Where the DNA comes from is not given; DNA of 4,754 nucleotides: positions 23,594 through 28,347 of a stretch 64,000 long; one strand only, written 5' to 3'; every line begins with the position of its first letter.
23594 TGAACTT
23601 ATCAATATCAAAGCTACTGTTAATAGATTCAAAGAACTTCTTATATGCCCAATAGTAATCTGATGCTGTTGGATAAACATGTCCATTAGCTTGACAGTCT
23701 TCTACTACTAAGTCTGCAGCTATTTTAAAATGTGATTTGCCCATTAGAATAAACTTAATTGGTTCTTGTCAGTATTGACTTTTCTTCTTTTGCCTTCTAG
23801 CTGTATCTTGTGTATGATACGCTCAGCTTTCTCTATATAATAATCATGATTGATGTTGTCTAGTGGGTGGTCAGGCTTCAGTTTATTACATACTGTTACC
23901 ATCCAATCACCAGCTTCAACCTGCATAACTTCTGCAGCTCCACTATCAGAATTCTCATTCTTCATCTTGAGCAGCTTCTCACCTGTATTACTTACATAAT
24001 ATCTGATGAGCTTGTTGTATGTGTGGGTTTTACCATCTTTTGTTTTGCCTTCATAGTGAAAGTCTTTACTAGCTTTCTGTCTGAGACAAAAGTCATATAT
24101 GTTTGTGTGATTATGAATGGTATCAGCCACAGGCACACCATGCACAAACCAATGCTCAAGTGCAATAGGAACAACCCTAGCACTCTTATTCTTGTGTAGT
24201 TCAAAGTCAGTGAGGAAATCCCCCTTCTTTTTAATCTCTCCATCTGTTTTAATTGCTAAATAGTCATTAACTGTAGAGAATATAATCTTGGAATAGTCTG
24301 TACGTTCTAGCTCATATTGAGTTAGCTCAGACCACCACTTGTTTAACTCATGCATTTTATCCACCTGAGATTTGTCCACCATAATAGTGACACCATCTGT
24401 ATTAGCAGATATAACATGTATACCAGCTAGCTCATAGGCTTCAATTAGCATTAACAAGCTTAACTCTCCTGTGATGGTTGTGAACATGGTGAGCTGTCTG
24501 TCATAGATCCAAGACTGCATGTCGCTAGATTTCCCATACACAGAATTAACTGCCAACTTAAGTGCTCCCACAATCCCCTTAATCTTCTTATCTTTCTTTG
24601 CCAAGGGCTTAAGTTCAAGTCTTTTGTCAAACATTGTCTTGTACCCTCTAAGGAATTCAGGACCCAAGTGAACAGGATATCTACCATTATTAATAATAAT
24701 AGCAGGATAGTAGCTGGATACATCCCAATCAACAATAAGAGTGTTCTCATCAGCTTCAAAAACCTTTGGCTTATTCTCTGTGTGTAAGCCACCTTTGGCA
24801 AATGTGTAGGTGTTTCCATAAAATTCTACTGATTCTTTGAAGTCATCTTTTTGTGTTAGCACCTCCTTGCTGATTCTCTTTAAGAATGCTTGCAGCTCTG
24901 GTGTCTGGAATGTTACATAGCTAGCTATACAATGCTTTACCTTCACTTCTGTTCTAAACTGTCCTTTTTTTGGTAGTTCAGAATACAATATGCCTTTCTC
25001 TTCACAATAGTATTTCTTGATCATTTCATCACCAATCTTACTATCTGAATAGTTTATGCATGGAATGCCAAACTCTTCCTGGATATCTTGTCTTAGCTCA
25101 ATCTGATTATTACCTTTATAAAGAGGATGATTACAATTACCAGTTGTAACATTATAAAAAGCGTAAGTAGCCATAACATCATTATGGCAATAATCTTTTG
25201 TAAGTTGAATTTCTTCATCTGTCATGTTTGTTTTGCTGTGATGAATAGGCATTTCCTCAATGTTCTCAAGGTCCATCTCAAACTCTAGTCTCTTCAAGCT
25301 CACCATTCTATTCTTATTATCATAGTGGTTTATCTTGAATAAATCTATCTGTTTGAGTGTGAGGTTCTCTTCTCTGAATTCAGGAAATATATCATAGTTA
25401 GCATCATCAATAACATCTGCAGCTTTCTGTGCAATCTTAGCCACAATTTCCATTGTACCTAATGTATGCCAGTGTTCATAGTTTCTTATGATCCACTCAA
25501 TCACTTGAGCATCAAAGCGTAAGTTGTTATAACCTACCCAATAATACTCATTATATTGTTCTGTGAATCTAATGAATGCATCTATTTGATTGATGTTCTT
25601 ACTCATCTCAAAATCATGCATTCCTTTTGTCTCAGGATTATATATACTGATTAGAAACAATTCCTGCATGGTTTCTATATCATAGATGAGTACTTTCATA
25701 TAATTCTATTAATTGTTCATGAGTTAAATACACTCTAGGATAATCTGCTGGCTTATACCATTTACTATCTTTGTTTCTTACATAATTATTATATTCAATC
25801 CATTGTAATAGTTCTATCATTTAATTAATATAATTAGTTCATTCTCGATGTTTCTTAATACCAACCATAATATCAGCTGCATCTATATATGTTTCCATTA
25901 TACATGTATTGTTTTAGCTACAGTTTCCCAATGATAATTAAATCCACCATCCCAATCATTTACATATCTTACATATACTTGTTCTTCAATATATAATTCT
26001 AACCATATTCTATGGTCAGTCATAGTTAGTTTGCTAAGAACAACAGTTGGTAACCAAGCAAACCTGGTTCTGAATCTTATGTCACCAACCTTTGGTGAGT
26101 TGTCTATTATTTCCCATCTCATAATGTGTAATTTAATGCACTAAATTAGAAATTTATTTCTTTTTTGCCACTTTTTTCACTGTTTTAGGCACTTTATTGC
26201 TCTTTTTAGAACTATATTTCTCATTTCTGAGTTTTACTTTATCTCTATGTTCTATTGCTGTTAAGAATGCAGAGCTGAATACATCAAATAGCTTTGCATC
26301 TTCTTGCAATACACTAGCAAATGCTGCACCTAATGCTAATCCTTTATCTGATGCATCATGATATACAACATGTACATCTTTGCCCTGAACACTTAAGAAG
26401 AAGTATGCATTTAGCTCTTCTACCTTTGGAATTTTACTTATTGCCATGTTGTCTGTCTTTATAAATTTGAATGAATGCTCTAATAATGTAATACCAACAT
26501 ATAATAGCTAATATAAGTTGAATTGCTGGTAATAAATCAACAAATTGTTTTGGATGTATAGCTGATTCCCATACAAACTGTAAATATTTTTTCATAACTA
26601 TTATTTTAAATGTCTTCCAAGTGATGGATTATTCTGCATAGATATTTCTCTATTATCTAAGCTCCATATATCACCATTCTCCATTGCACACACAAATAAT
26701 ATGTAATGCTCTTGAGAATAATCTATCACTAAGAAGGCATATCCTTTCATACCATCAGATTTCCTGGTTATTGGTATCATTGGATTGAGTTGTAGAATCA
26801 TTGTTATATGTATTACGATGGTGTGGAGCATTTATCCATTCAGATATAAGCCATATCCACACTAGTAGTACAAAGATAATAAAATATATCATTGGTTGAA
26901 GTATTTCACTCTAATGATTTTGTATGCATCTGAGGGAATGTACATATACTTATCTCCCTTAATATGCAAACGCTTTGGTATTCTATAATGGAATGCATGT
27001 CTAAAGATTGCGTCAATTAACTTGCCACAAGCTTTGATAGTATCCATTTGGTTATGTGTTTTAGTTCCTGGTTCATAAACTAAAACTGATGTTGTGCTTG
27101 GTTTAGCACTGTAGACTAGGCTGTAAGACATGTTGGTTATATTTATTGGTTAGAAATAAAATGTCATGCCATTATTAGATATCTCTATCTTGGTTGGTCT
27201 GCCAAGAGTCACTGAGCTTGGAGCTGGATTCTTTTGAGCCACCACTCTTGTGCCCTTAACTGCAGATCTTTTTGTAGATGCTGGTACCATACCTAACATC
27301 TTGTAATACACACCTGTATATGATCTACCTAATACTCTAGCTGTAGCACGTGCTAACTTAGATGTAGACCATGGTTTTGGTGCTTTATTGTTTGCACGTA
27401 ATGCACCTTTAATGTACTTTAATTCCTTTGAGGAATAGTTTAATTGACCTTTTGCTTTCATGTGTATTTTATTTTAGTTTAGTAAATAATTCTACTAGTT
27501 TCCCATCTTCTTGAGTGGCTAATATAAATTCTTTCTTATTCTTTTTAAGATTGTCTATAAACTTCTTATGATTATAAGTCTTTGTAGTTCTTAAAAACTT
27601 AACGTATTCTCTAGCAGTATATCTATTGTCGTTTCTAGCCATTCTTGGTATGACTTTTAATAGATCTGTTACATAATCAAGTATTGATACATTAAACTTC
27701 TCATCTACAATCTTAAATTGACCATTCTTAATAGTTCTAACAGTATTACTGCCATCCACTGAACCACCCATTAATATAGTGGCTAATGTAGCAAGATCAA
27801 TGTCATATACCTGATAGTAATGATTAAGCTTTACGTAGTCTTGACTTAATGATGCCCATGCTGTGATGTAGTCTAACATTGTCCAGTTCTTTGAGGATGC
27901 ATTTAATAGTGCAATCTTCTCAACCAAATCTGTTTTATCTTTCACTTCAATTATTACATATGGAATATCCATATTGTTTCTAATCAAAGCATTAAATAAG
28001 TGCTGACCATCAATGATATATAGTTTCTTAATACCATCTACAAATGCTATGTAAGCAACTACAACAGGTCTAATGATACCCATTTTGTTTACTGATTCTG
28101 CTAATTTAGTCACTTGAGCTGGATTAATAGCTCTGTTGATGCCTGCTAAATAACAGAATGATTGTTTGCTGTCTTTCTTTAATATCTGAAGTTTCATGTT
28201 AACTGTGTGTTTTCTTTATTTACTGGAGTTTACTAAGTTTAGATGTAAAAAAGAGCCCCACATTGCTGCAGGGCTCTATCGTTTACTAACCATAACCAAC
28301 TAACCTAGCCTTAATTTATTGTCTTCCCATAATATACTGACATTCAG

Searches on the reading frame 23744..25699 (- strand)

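Call 56: search_protein_families(library=phrogs, proteins=[window:23744-25699:-], max_evalue=0.00001)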
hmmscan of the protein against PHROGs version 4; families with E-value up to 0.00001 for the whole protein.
window:23744-25699:- (651 aa): 3 families
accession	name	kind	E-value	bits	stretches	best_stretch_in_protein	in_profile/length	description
phrog_1252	-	DNA, RNA and nucleotide metabolism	5e-143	479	1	2-639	53-658/663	DNA polymerase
phrog_18505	-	DNA, RNA and nucleotide metabolism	1.6e-43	150.3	1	346-572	8-239/349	DNA polymerase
phrog_15833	-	DNA, RNA and nucleotide metabolism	6.1e-16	59.7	1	490-579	7-101/192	DNA polymerase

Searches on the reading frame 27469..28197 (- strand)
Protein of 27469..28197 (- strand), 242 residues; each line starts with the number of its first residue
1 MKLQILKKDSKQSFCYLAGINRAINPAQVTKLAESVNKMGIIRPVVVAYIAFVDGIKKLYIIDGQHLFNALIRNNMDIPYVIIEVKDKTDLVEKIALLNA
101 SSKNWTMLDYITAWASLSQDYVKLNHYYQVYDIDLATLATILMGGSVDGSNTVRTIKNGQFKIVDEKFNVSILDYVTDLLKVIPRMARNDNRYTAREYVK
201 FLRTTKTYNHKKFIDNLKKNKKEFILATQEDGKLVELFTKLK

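Call 56: search_protein_families(library=phrogs, proteins=[window:27469-28197:-], max_evalue=0.00001)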
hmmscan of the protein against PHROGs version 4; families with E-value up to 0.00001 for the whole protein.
window:27469-28197:- (242 aa): 1 family
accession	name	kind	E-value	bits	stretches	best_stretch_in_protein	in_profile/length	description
phrog_12305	-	DNA, RNA and nucleotide metabolism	4.3e-16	59.9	1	36-222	37-210/271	ParB-like partition protein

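Call 63: search_protein_families(library=pfam, proteins=[window:27469-28197:-], max_evalue=0.1)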
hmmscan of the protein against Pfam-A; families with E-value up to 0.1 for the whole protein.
window:27469-28197:- (242 aa): 4 families
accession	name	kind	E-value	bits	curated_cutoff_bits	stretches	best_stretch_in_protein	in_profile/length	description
PF02195.25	ParB_N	-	6.7e-05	23.3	26.3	1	24-92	22-87/95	ParB N-terminal domain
PF16898.10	TOPRIM_C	-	0.022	15.4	29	1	189-237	33-80/128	C-terminal associated domain of TOPRIM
PF08857.17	ParBc_2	-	0.022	15.3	23.6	0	52-91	46-85/158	Putative ParB-like nuclease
PF20473.4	MmeI_Mtase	-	0.026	14.1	27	1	80-125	145-190/259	MmeI, DNA-methyltransferase domain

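Call 64: search_solved_structures(query=window:27469-28197:-, max_evalue=1, show_alignments=2)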
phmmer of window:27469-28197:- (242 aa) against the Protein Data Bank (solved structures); distinct sequences matched with E-value up to 1: 4.
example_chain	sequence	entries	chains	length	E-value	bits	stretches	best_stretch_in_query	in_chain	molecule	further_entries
3n53_A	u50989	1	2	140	0.82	12.6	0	56-95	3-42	Response regulator receiver modulated diguanylate cyclase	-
4h95_A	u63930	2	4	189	0.88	12.5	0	48-106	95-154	Dihydrofolate Reductase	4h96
4h97_A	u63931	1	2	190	0.89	12.5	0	48-106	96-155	Dihydrofolate Reductase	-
1ai9_A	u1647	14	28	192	0.91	12.4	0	48-106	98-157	DIHYDROFOLATE REDUCTASE | Putative uncharacterized protein CaJ7.0360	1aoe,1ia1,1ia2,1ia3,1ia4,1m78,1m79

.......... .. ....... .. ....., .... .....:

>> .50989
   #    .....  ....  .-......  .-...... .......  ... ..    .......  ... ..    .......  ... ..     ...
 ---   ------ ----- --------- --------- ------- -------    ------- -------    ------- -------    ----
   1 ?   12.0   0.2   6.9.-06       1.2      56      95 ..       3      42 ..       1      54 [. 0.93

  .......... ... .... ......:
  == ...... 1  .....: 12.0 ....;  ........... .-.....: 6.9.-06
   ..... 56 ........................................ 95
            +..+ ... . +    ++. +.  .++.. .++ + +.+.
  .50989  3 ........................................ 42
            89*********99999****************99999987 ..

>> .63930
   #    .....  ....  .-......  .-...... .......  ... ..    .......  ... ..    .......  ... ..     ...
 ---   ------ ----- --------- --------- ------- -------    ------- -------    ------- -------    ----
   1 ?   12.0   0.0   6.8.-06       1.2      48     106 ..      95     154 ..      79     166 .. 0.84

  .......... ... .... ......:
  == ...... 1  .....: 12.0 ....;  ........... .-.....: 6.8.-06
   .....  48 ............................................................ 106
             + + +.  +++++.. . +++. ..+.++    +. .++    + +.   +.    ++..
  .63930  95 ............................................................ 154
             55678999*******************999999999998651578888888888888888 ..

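Call 77: find_homologous_proteins(query=window:27469-28197:-, max_evalue=0.001)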
Query window:27469-28197:- (242 aa): 548 proteins with E <= 0.001 among 963 candidates; the best 120 are listed.
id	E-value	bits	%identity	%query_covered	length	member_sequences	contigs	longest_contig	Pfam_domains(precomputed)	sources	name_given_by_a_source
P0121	3.5e-152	522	100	100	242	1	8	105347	-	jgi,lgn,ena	-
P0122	2.3e-147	507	98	100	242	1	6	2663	-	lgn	-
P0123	4.4e-147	506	97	100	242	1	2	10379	-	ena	-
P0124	6.3e-147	505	97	100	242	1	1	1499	-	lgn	-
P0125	1.0e-143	495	95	100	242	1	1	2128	-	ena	-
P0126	6.3e-141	486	94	100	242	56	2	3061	-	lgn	-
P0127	3.6e-140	483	92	100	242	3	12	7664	-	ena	-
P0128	1.6e-138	478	91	100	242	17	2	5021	-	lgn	-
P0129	1.8e-138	478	90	100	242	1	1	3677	-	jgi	-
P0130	1.9e-138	477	92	100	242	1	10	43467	-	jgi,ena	jgi:hypothetical protein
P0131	2.9e-138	477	90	100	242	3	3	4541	-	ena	-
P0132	4.0e-138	476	90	100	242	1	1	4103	-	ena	-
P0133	1.2e-137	475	89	100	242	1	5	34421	-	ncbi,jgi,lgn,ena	-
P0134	4.6e-137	473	90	100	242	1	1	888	-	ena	-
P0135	5.3e-137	473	90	100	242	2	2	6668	-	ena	-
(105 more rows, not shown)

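Call 80: search_solved_structures(query=A4, max_evalue=10, show_alignments=3)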
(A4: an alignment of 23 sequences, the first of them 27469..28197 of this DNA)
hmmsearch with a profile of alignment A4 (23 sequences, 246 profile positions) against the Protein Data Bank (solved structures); distinct sequences matched with E-value up to 10: 0.

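Call 89: predict_structure(alignment_id=A4)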
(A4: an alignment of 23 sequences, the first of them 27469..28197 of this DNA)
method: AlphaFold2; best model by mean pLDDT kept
length: 242 residues; sequences in the alignment: 23
mean_pLDDT: 85.1   pTM: 0.68
mean pLDDT of the five models: 85.1, 85.0, 80.0, 71.7, 63.1
residues with pLDDT >= 90: 79; 70-90: 148; 50-70: 15; < 50: 0
segments of 3 or more residues with pLDDT < 50: none
pLDDT, mean of each block of 10 residues (from residue 1): 82 75 81 91 88 81 89 91 89 79 66 85 86 83 84 83 93 91 80 87 91 94 84 87 90
secondary structure, 60 per line:
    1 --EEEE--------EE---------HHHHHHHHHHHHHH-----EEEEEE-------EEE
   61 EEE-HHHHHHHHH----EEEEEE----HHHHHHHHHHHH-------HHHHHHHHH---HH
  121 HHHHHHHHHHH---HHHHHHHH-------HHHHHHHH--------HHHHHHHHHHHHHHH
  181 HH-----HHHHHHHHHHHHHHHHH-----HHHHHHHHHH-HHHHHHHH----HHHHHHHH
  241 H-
elements in order: E3-6 H26-39 E45-50 E58-63 H65-73 E78-83 H88-99 H107-115 H119-131 H135-142 H150-157 H166-182 H188-204 H210-219 H221-228 H233-241

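Call 91: fold_search(model_id=the predicted structure, library=pdb)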
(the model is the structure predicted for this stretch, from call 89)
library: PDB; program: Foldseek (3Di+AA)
matches with E <= 10: 170; with E <= 0.001: 6
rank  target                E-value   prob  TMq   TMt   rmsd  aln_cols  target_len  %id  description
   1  7nfu_B                1.3e-04  1.00  0.44  0.48   8.7       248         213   17  Crystal structure of C-terminally truncated Geobacillus thermoleovorans nucleoid occlusion protein Noc (released 2021-02-17)
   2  7nfu_A                1.6e-04  1.00  0.41  0.45   9.0       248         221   16  Crystal structure of C-terminally truncated Geobacillus thermoleovorans nucleoid occlusion protein Noc (released 2021-02-17)
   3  7ol9_A                4.5e-04  1.00  0.27  0.32  16.1       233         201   15  Crystal structure of C-terminally truncated Bacillus subtilis nucleoid occlusion protein (Noc) complexed to the Noc-bi (released 2022-03-09)
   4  7bnr_A                6.1e-04  1.00  0.34  0.41  13.2       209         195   14  Crystal structure of a ParB Q52A mutant from Myxococcus xanthus bound to CTPyS (released 2021-09-08)
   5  7ol9_B                6.7e-04  1.00  0.32  0.38  14.9       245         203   16  Crystal structure of C-terminally truncated Bacillus subtilis nucleoid occlusion protein (Noc) complexed to the Noc-bi (released 2022-03-09)
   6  6sdk_A                9.6e-04  1.00  0.34  0.41  15.7       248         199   14  Crystal structure of bacterial ParB dimer bound to CDP (released 2019-10-23)
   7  7ng0                  1.1e-03  1.00  0.33  0.40  15.2       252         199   17  Crystal structure of N- and C-terminally truncated Geobacillus thermoleovorans nucleoid occlusion protein Noc (released 2021-02-17)
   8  7bnk_B                1.4e-03  1.00  0.33  0.41  13.8       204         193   12  Crystal structure of ParB from Myxococcus xanthus bound to CDP and Monothiophosphate (released 2021-09-08)
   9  6sdk_B                1.5e-03  1.00  0.34  0.41  15.2       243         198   14  Crystal structure of bacterial ParB dimer bound to CDP (released 2019-10-23)
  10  3hy2_X                1.6e-03  1.00  0.28  0.57   8.2       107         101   18  Crystal Structure of Sulfiredoxin in Complex with Peroxiredoxin I and ATP:Mg2+ (released 2009-10-06)
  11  7bnk_A                1.8e-03  1.00  0.34  0.41  13.8       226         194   12  Crystal structure of ParB from Myxococcus xanthus bound to CDP and Monothiophosphate (released 2021-09-08)
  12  7lj1_g                2.4e-03  1.00  0.28  0.57   8.1       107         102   18  Human Prx1-Srx Decameric Complex (released 2021-07-14)
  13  7lj1_i                2.4e-03  1.00  0.28  0.56   8.2       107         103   18  Human Prx1-Srx Decameric Complex (released 2021-07-14)
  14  7bnr_B                2.6e-03  1.00  0.33  0.40  15.8       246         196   11  Crystal structure of a ParB Q52A mutant from Myxococcus xanthus bound to CTPyS (released 2021-09-08)
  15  7lj1_b                4.4e-03  1.00  0.28  0.55   8.2       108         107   18  Human Prx1-Srx Decameric Complex (released 2021-07-14)
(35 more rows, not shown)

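Call 96: find_related_loci(query=A4, collection=viral_contigs, flank=7000)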
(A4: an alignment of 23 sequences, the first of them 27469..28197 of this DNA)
Query A4 (242 aa) in viral_contigs; peptide patterns used: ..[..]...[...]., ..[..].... (x = any residue, [..] = any of these).
565 stretches matched a pattern; 269 encode a relative of the query (tblastn E <= 1e-3); the best 80 are kept; 80 distinct loci.
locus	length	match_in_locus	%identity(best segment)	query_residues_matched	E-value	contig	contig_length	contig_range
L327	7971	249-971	94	1-242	2e-149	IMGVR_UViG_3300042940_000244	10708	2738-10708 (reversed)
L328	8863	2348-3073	89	1-242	7e-145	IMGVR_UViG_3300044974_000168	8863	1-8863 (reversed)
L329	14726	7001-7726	75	1-242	8e-121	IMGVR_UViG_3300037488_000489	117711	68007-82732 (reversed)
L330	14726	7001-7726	75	1-242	4e-120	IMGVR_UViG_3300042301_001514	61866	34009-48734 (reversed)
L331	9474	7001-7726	75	1-242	4e-120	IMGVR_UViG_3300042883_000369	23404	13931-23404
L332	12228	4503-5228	75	1-242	4e-120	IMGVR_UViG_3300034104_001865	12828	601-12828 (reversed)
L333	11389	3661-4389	71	1-242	2e-116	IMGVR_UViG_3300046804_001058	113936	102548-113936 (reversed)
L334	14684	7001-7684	64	14-241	2e-99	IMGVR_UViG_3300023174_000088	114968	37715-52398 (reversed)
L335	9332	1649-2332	64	14-241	5e-99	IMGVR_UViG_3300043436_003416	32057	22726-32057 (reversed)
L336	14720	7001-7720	61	2-240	3e-99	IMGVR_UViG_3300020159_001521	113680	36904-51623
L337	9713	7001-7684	63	14-241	2e-98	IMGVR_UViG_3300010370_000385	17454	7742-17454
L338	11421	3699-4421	60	1-241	4e-98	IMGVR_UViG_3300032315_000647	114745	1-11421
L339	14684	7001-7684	64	14-241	4e-98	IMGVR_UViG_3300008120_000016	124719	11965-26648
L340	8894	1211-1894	63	14-241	5e-96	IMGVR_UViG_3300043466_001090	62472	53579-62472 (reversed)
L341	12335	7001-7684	62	14-241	2e-93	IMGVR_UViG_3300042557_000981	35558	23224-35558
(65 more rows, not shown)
